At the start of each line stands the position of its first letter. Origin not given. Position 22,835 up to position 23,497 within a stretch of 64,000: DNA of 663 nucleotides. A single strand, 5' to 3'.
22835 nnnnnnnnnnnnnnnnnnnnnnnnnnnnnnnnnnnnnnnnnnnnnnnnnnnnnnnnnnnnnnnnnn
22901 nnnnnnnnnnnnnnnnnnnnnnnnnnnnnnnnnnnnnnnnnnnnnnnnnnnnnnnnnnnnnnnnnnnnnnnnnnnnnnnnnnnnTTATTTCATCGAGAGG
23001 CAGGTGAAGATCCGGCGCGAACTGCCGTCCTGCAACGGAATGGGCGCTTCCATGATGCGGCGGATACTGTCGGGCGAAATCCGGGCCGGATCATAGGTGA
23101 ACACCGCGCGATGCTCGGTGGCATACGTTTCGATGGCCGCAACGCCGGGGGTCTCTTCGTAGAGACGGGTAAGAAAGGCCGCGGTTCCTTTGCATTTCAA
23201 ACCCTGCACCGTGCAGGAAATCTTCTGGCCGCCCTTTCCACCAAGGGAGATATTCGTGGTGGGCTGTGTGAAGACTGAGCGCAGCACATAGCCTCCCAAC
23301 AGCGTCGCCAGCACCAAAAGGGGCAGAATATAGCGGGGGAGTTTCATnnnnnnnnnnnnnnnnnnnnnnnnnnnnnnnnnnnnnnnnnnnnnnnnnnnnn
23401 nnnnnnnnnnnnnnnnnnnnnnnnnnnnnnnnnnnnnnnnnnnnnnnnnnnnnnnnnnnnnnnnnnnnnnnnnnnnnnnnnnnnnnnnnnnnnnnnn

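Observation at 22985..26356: ECF sigma / zf-HC2 anti-sigma / Metal_resist sensor module driving a Cys-rich periplasmic protein, NapH-like polyferredoxin and HMA-like protein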

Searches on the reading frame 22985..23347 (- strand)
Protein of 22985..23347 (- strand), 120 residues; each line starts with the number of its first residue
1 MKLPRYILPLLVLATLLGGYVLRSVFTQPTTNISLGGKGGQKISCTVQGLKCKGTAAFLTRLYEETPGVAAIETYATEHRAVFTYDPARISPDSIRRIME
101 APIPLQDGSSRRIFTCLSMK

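Call 3: search_protein_families(library=pfam, proteins=[window:22985-23347:-], max_evalue=0.01)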
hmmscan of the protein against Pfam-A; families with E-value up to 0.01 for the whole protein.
window:22985-23347:- (120 aa): 1 family
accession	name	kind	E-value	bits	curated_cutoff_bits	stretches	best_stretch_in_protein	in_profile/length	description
PF00403.32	HMA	-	0.0004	21.2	24.8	1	46-100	3-57/62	Heavy-metal-associated domain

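Call 7: search_protein_families(library=ncbifam, proteins=[window:22985-23347:-], max_evalue=0.01)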
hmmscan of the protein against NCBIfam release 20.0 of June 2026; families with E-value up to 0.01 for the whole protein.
window:22985-23347:- (120 aa): 2 families
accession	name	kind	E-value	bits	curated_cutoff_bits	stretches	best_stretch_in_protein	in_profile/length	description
NF033556.1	MerTP_fusion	equivalog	0.00012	21.7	180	1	32-100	111-179/186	mercuric transport protein MerTP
NF041115.1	UxxU_metal_bind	equivalog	0.00096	19.2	95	1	41-95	4-58/74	metal-binding (seleno)protein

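Call 14: find_homologous_proteins(query=window:22985-23347:-, max_evalue=0.001)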
Query window:22985-23347:- (120 aa): 130 proteins with E <= 0.001 among 137 candidates; the best 120 are listed.
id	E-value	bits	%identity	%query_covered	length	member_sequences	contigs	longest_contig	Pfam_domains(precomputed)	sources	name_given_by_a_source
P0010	1.2e-72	259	100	100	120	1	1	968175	-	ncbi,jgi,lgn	ncbi:MAG TPA: heavy-metal-associated domain-containing protein [bacterium]|jgi:hypothetical protein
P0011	2.1e-57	210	79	100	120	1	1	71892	-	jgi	jgi:hypothetical protein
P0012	2.6e-55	204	74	100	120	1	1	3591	-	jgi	jgi:hypothetical protein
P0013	1.6e-51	191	71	100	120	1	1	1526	PF00403.33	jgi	jgi:hypothetical protein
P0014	1.5e-50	188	69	100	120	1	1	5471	-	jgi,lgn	jgi:hypothetical protein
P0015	2.8e-50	187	68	100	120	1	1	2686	-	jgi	jgi:hypothetical protein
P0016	2.8e-50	187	68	100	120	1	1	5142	-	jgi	jgi:hypothetical protein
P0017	2.5e-49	184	68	98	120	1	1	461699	-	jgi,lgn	jgi:hypothetical protein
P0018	2.8e-49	184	68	100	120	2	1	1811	-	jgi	jgi:hypothetical protein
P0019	3.9e-49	184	66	100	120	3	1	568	-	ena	-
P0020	5.5e-49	183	67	100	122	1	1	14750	-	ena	-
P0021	7.2e-48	180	65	100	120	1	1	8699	-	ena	-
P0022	1.8e-47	178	65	100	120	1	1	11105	-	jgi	jgi:hypothetical protein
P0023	4.5e-47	177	65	100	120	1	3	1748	-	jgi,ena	jgi:hypothetical protein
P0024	6.8e-47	176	68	100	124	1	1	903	-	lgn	-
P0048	1.5e-43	166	59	100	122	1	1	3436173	-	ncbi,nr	ncbi:MAG: cation transporter [Candidatus Zixiibacteriota bacterium]|nr:MAG: cation transporter [cand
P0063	4.7e-42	161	59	100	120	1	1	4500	PF00403.33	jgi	jgi:hypothetical protein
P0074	3.9e-41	158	58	100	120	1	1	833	PF00403.33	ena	-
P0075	4.6e-41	158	58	98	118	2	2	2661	PF00403.33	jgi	jgi:copper chaperone CopZ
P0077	5.9e-41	157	60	99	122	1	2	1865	PF00403.33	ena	-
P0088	1.3e-39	153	55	100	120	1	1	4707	PF00403.33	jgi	jgi:hypothetical protein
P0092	2.2e-39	152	57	100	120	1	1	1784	PF00403.33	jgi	-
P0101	1.2e-38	150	58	99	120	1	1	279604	-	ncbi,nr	ncbi:MAG: cation transporter [bacterium]|nr:cation transporter [bacterium]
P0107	4.4e-37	145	54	100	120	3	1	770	PF00403.33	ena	-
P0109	6.3e-37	144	56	100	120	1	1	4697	PF00403.33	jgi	-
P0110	9.0e-37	144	54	99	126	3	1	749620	PF00403.33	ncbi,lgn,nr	ncbi:heavy-metal-associated domain-containing protein [bacterium]|nr:heavy-metal-associated domain-c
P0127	9.8e-35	137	52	100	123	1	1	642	PF00403.33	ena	-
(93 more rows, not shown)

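Call 16: find_encoding_contigs(protein=P0048, flank=7000, max_places=2)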
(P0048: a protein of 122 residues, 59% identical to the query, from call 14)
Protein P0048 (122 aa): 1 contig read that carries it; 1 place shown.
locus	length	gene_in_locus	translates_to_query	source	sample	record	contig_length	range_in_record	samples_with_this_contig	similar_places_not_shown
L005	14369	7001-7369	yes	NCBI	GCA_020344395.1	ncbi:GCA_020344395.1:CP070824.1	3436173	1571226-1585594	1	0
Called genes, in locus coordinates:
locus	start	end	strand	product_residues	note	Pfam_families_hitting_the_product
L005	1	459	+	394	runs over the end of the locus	PF01244:Peptidase_M19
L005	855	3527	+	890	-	-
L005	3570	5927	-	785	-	PF06452:CBM9_1 (weak), PF19313:DUF5916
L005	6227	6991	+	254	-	PF00037:Fer4 (faint), PF12837:Fer4_6 (faint), PF12801:Fer4_5, PF13187:Fer4_9 (faint), PF12838:Fer4_7 (weak), PF13237:Fer4_10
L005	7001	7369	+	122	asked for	-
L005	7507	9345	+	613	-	PF03109:ABC1 (faint), PF00069:Pkinase, PF01636:APH (faint), PF07714:PK_Tyr_Ser-Thr, PF13414:TPR_11 (faint), PF14559:TPR_19 (faint), PF13431:TPR_17 (faint), PF13432:TPR_16 (weak)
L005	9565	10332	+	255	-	-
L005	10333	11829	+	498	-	PF02120:Flg_hook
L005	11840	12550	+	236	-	PF03963:FlgD, PF13861:FLgD_tudor, PF13860:FlgD_ig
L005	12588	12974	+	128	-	PF12611:Flagellar_put (weak)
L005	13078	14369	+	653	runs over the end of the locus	PF00460:Flg_bb_rod, PF22692:LlgE_F_G_D1, PF07559:FlgE_D2, PF06429:Flg_bbr_C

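Call 17: find_encoding_contigs(protein=P0110, flank=7000, max_places=2)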
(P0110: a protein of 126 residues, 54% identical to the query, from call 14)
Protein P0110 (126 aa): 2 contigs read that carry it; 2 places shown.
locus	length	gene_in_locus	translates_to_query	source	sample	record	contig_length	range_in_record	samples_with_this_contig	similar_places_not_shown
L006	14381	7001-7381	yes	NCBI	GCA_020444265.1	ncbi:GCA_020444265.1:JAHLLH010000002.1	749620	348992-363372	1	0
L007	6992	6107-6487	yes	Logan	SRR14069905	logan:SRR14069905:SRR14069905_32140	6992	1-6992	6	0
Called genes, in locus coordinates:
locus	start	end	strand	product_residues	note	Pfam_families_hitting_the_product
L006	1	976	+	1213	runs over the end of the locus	PF00963:Cohesin (faint), PF08309:LVIVD (faint), PF13620:CarboxypepD_reg (weak), PF18962:Por_Secre_tail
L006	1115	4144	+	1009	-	PF00963:Cohesin, PF00041:fn3 (faint), PF25788:Ig_Rha78A_N (faint), PF18962:Por_Secre_tail (weak)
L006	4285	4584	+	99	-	PF05402:PqqD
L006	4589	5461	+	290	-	PF27840:ScmC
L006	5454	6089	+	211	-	-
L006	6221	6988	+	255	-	PF00037:Fer4 (faint), PF12801:Fer4_5, PF12838:Fer4_7 (faint), PF13237:Fer4_10 (weak), PF14697:Fer4_21 (weak)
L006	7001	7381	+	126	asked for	PF00403:HMA (faint)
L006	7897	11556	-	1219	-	PF07610:DUF1573, PF12371:TMEM131_like_N, PF15780:ASH, PF22073:Cep192_D4, PF22544:HYDIN_VesB_CFA65-like_Ig, PF22544:HYDIN_VesB_CFA65-like_Ig, PF07610:DUF1573, PF15780:ASH, +17 more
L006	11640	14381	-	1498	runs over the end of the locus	PF00686:CBM_20, PF18962:Por_Secre_tail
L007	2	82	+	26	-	?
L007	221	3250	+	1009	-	PF00963:Cohesin, PF00041:fn3 (faint), PF25788:Ig_Rha78A_N (faint), PF18962:Por_Secre_tail (weak)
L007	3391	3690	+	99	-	PF05402:PqqD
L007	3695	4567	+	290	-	PF27840:ScmC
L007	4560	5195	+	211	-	-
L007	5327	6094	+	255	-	PF00037:Fer4 (faint), PF12801:Fer4_5, PF12838:Fer4_7 (faint), PF13237:Fer4_10 (weak), PF14697:Fer4_21 (weak)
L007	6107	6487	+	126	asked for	PF00403:HMA (faint)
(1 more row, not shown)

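Call 18: find_encoding_contigs(protein=P0101, flank=7000, max_places=2)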
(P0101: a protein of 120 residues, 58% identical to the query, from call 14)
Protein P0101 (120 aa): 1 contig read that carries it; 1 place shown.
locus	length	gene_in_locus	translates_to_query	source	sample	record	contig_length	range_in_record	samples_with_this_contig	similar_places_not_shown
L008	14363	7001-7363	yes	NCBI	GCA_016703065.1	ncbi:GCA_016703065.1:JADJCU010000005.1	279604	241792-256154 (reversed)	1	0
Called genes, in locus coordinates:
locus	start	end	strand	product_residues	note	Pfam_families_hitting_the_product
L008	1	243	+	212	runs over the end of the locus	PF06772:LtrA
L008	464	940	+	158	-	PF05163:DinB (weak), PF12867:DinB_2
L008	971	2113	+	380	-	PF08818:DUF1801, PF08713:DNA_alkylation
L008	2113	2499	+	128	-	-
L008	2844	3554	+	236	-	-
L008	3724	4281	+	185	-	-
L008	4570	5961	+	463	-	-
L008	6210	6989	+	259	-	PF12801:Fer4_5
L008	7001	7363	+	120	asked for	-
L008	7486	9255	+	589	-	PF07690:MFS_1, PF00854:PTR2, PF07690:MFS_1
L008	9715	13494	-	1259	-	PF13229:Beta_helix, PF13860:FlgD_ig, PF18962:Por_Secre_tail (weak)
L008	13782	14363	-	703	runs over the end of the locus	-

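Call 21: find_related_loci(query=A2, collection=genome_contigs, flank=8000)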
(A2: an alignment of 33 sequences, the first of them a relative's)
Query A2 (120 aa) in genome_contigs; peptide patterns used: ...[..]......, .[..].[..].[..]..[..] (x = any residue, [..] = any of these).
64 stretches matched a pattern; 53 encode a relative of the query (tblastn E <= 1e-3); 53 distinct loci.
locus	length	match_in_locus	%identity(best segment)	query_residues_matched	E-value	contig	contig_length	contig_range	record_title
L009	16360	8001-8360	60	1-120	2e-51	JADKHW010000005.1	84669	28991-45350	MAG: bacterium isolate Skiv_18-Q3-R9-52_BATAC.286 tig00014933-10-849910, whole genome shotgun sequence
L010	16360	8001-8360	59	1-120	3e-51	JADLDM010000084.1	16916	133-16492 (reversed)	MAG: bacterium isolate SJ276 c_000000686893, whole genome shotgun sequence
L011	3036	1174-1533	63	1-120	8e-51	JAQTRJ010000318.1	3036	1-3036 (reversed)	MAG: bacterium isolate STB_160 NODE_131809_length_3036_cov_2.458921_Sandtown_B, whole genome shotgun sequence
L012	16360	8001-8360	59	1-120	6e-50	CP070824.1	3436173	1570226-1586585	MAG: Candidatus Zixiibacteriota bacterium isolate bin1124 chromosome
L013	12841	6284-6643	60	1-120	2e-49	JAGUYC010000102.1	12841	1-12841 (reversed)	MAG: Gemmatimonadetes bacterium isolate DeMMO4_6 c_000000042172, whole genome shotgun sequence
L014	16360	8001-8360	56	1-120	8e-49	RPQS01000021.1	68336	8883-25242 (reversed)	MAG: candidate division KSB1 bacterium isolate metabat2.380 metabat2.380_Contig_542369, whole genome shotgun sequence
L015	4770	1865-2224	57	1-120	9e-48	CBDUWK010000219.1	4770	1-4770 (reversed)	MAG TPA_asm: uncultured bacterium isolate SRR22302363_concoct_93 genome assembly, contig: ERZ25749332.17131, whole genom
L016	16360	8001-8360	58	1-120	2e-47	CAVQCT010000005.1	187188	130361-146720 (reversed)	MAG: uncultured candidate division Zixibacteria bacterium isolate MFD02416.bin.1.319 genome assembly, contig: contig_693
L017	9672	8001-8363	55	1-120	5e-47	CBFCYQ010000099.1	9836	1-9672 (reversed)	MAG TPA_asm: uncultured bacterium isolate SRR26215689_metabat2_8 genome assembly, contig: ERZ25073498.3514, whole genome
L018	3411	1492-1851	55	1-120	5e-47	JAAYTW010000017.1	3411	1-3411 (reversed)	MAG: Candidatus Zixiibacteriota bacterium isolate AS27yjCOA_100 6025_AS27, whole genome shotgun sequence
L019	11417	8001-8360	56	1-120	6e-47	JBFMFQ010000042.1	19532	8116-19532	MAG: Candidatus Zixiibacteriota bacterium isolate MAG275 MAG275_42, whole genome shotgun sequence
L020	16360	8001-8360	56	1-120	1e-46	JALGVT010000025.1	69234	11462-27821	MAG: candidate division LCP-89 bacterium isolate Meg19_1012_Bin_459 Meg19_1012_Bin_459_scaffold_1613, whole genome shotg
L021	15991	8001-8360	58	1-120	1e-46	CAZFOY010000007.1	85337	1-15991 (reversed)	MAG TPA_asm: uncultured Ignavibacteriales bacterium isolate binchicken_co224_254 genome assembly, contig: NODE_128_lengt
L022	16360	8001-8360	57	1-120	1e-46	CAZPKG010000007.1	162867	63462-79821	MAG TPA_asm: uncultured Alphaproteobacteria bacterium isolate binchicken_co199_20 genome assembly, contig: NODE_108_leng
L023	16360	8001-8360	58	1-120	4e-46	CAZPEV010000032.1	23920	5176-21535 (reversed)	MAG TPA_asm: uncultured Ignavibacteriales bacterium isolate binchicken_co261_18 genome assembly, contig: NODE_84_length_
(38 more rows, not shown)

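Call 24: predict_structure(alignment_id=A2)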
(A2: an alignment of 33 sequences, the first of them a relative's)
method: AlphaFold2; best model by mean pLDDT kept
length: 120 residues; sequences in the alignment: 33
mean_pLDDT: 88.1   pTM: 0.71
mean pLDDT of the five models: 88.1, 88.1, 86.3, 86.1, 84.9
residues with pLDDT >= 90: 63; 70-90: 54; 50-70: 3; < 50: 0
segments of 3 or more residues with pLDDT < 50: none
pLDDT, mean of each block of 10 residues (from residue 1): 82 86 78 80 93 92 88 92 93 93 90 92
secondary structure, 60 per line:
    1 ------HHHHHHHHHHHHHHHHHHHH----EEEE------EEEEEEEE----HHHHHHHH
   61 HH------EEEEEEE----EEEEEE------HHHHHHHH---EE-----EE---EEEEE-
elements in order: H7-26 E31-34 E41-48 H53-62 E69-75 E80-85 H92-99 E115-119
